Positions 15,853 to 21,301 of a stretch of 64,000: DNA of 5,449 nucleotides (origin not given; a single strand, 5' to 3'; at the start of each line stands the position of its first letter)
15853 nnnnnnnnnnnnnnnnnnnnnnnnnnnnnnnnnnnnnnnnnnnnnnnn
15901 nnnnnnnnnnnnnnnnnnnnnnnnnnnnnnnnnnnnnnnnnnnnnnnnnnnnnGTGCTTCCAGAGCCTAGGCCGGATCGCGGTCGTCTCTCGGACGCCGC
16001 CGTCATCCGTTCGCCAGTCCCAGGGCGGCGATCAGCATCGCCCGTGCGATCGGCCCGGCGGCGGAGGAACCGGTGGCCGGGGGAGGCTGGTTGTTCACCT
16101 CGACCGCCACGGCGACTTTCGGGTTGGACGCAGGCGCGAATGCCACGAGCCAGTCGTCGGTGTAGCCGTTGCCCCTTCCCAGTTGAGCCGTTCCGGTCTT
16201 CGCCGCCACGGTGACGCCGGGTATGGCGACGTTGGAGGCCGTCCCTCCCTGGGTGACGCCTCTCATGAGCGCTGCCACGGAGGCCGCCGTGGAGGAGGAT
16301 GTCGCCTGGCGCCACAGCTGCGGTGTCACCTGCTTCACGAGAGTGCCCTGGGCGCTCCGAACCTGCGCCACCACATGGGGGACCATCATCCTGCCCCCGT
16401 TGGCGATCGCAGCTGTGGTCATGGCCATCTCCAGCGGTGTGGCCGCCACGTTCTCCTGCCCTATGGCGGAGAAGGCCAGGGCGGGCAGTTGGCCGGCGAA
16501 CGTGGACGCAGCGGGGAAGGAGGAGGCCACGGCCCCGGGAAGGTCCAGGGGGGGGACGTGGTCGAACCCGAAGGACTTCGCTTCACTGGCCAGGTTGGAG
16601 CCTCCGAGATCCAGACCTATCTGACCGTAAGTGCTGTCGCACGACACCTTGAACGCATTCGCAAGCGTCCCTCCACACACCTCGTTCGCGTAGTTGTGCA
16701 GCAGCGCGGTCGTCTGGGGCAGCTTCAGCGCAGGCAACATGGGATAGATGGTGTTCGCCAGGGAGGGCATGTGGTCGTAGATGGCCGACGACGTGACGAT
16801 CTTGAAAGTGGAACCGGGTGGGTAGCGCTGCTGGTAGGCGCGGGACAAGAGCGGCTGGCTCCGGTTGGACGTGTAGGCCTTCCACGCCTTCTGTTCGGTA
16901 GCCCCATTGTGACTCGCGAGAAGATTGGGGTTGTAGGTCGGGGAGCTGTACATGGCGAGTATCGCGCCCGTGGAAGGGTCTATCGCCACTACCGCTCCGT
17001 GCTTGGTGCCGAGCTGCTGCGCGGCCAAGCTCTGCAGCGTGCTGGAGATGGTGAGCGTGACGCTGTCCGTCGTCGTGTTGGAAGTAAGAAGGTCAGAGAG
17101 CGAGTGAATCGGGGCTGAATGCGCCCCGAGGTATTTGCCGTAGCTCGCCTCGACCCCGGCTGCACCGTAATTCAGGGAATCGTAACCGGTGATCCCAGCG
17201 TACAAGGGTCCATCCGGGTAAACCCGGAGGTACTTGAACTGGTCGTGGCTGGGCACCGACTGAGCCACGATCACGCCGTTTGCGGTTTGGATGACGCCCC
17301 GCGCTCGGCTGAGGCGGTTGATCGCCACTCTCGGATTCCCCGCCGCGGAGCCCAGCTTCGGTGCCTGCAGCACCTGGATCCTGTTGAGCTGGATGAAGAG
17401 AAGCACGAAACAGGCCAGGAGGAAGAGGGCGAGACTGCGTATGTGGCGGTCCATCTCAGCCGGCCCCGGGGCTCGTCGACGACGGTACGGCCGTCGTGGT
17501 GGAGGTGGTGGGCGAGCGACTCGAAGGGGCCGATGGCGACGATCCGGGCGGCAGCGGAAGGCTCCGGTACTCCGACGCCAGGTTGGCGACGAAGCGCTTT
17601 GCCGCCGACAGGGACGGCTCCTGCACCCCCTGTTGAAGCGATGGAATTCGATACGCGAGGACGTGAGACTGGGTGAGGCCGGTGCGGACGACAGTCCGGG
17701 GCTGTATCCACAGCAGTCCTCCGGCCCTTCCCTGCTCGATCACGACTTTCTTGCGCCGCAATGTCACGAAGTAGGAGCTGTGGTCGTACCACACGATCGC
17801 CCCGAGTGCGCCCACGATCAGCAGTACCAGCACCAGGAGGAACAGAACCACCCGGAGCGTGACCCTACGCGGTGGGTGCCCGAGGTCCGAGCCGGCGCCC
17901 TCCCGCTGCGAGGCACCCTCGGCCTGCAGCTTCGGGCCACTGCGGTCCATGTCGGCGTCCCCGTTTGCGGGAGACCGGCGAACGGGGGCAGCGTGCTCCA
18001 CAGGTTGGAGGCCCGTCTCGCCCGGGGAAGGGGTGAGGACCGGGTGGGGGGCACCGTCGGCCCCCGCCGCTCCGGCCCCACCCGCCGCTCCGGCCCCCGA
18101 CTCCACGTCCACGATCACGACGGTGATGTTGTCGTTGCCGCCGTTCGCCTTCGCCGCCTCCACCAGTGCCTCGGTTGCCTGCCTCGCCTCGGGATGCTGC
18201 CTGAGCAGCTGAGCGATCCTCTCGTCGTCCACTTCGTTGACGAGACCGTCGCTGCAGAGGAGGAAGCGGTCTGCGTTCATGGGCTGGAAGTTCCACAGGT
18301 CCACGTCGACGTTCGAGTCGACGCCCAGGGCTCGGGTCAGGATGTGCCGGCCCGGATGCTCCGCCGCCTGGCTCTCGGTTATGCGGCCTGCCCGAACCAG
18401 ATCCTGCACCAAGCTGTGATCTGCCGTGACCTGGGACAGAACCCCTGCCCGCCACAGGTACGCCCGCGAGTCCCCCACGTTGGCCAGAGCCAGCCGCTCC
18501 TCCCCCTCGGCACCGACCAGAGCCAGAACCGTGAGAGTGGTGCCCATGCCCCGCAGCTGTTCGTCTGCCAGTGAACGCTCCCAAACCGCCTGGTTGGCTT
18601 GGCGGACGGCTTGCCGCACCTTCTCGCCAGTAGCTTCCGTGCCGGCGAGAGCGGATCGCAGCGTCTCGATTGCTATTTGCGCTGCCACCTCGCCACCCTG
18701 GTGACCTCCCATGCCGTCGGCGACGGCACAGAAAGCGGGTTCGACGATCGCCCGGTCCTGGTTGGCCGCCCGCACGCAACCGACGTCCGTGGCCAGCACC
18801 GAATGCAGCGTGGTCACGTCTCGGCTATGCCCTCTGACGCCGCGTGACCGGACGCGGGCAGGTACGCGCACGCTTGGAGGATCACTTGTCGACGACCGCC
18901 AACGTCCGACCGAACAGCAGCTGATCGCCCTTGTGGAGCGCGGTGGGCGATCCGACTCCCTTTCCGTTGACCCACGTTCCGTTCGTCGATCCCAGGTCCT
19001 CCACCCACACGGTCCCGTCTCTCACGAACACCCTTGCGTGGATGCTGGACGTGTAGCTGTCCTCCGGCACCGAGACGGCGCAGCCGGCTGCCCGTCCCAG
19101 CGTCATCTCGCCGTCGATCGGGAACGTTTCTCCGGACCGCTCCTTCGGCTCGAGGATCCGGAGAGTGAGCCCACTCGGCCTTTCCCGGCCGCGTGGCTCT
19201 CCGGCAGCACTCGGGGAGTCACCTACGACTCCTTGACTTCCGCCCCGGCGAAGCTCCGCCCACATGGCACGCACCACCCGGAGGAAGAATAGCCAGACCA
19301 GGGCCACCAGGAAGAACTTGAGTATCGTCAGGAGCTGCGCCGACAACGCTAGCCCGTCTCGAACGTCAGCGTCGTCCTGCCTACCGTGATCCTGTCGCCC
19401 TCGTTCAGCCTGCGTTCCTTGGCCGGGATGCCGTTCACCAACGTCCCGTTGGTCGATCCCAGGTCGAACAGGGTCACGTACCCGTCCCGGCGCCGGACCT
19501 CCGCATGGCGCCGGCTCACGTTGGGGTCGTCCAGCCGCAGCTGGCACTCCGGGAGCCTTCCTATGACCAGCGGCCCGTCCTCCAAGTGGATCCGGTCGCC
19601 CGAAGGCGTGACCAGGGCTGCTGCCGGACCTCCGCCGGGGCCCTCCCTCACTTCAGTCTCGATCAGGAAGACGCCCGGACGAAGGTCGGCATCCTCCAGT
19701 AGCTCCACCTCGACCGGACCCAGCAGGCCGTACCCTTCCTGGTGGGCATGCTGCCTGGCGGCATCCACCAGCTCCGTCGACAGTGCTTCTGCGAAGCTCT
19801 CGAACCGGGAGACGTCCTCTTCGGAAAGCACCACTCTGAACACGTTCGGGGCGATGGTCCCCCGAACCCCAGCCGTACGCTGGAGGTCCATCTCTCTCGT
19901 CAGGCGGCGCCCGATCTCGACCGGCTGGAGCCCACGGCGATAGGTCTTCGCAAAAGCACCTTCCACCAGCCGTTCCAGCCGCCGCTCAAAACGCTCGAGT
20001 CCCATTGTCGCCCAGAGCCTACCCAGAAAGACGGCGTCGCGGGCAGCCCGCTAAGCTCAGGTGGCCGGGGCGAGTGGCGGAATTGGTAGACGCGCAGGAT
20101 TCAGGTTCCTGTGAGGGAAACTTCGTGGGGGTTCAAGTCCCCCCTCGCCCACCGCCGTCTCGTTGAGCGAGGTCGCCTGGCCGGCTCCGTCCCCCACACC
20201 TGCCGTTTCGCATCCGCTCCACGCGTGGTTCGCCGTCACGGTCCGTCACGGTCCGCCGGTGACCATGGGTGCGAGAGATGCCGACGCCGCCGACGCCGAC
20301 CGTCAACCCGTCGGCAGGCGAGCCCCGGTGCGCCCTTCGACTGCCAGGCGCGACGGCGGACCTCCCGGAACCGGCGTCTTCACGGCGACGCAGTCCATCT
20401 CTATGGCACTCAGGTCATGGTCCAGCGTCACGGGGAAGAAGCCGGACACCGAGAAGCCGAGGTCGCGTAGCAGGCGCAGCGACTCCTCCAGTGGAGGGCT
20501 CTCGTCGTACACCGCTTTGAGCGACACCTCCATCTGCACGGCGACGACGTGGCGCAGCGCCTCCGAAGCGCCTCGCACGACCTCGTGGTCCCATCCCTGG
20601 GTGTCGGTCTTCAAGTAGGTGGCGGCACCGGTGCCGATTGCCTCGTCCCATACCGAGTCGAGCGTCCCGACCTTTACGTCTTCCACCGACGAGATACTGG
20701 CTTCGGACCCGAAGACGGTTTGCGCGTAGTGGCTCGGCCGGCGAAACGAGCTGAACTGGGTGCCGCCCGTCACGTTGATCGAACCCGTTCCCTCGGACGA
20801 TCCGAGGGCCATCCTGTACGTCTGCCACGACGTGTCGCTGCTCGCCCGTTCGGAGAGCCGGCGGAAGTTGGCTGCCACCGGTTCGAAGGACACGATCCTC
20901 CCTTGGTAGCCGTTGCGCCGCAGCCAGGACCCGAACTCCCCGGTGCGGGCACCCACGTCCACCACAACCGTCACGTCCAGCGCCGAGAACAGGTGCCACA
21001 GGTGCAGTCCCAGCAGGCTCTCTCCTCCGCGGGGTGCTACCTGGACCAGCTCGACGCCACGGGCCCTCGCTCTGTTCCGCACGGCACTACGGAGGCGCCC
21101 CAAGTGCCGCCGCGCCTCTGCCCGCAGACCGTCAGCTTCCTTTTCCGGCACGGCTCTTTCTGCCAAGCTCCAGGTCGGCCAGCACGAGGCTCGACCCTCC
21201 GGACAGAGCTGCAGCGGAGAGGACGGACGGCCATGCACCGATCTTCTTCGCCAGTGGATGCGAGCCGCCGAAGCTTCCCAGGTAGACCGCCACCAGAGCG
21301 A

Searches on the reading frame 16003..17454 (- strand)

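Call 55: search_protein_families(library=pfam, proteins=[window:16003-17454:-], max_evalue=0.0001)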
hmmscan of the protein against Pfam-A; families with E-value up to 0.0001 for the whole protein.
window:16003-17454:- (483 aa): 2 families
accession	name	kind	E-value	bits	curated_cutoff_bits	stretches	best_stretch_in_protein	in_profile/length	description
PF00905.27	Transpeptidase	-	1.2e-58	199.2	22.1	1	153-473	1-297/299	Penicillin binding protein transpeptidase domain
PF21922.1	PBP_dimer_2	-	9.1e-18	64.7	27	1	52-127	1-77/83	Penicillin binding protein A dimerisation domain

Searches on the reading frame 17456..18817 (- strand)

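Call 55: search_protein_families(library=pfam, proteins=[window:17456-18817:-], max_evalue=0.0001)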
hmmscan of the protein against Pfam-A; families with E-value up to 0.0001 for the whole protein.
window:17456-18817:- (453 aa): 3 families
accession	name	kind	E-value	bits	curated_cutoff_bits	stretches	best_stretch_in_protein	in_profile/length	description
PF13672.11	PP2C_2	-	1.3e-15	58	24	1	27-208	24-191/209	Protein phosphatase 2C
PF00481.26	PP2C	-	9.2e-14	52.2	20.3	1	20-136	27-142/255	Protein phosphatase 2C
PF07228.17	SpoIIE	-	6.3e-08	33.2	25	1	32-238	9-191/192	Stage II sporulation protein E (SpoIIE)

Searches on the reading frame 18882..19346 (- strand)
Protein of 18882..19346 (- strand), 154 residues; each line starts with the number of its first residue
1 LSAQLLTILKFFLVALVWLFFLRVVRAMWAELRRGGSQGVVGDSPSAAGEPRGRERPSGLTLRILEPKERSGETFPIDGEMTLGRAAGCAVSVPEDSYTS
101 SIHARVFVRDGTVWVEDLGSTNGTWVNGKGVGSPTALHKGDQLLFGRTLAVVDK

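Call 55: search_protein_families(library=pfam, proteins=[window:18882-19346:-], max_evalue=0.0001)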
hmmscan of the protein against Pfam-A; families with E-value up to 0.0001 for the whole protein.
window:18882-19346:- (154 aa): 2 families
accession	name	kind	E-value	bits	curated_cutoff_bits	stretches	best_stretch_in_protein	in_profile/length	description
PF00498.31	FHA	-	1.1e-16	61.5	20.7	1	82-146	2-67/67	FHA domain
PF16697.10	Yop-YscD_cpl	-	4.9e-07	30.4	33.2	1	71-149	8-87/94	Inner membrane component of T3SS, cytoplasmic domain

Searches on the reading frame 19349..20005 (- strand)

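Call 55: search_protein_families(library=pfam, proteins=[window:19349-20005:-], max_evalue=0.0001)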
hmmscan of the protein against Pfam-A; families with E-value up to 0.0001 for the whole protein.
window:19349-20005:- (218 aa): 3 families
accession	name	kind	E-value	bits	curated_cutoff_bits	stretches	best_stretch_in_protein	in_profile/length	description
PF12401.13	FhaA_N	-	3e-34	118.3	25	1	3-115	1-114/115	FhaA, N-terminal domain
PF00498.31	FHA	-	5.1e-20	72.1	20.7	1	147-209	2-67/67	FHA domain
PF16697.10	Yop-YscD_cpl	-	1.4e-15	57.8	33.2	1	135-216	8-91/94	Inner membrane component of T3SS, cytoplasmic domain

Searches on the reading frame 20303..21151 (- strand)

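Call 55: search_protein_families(library=pfam, proteins=[window:20303-21151:-], max_evalue=0.0001)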
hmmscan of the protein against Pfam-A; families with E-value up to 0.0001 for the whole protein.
window:20303-21151:- (282 aa): 1 family
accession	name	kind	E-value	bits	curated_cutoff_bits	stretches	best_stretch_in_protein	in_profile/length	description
PF05050.19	Methyltransf_21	-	9.6e-16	58.8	22.7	1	65-234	1-172/173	Methyltransferase FkbM domain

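Call 80: search_protein_families(library=ncbifam, proteins=[window:20303-21151:-], max_evalue=0.0001)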
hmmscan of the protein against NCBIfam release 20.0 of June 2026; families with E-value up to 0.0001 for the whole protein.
window:20303-21151:- (282 aa): 1 family
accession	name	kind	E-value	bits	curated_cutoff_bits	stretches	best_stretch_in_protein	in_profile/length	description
TIGR01444.1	fkbM_fam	subfamily_domain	7.2e-22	78.4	37.7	1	62-210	1-143/143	FkbM family methyltransferase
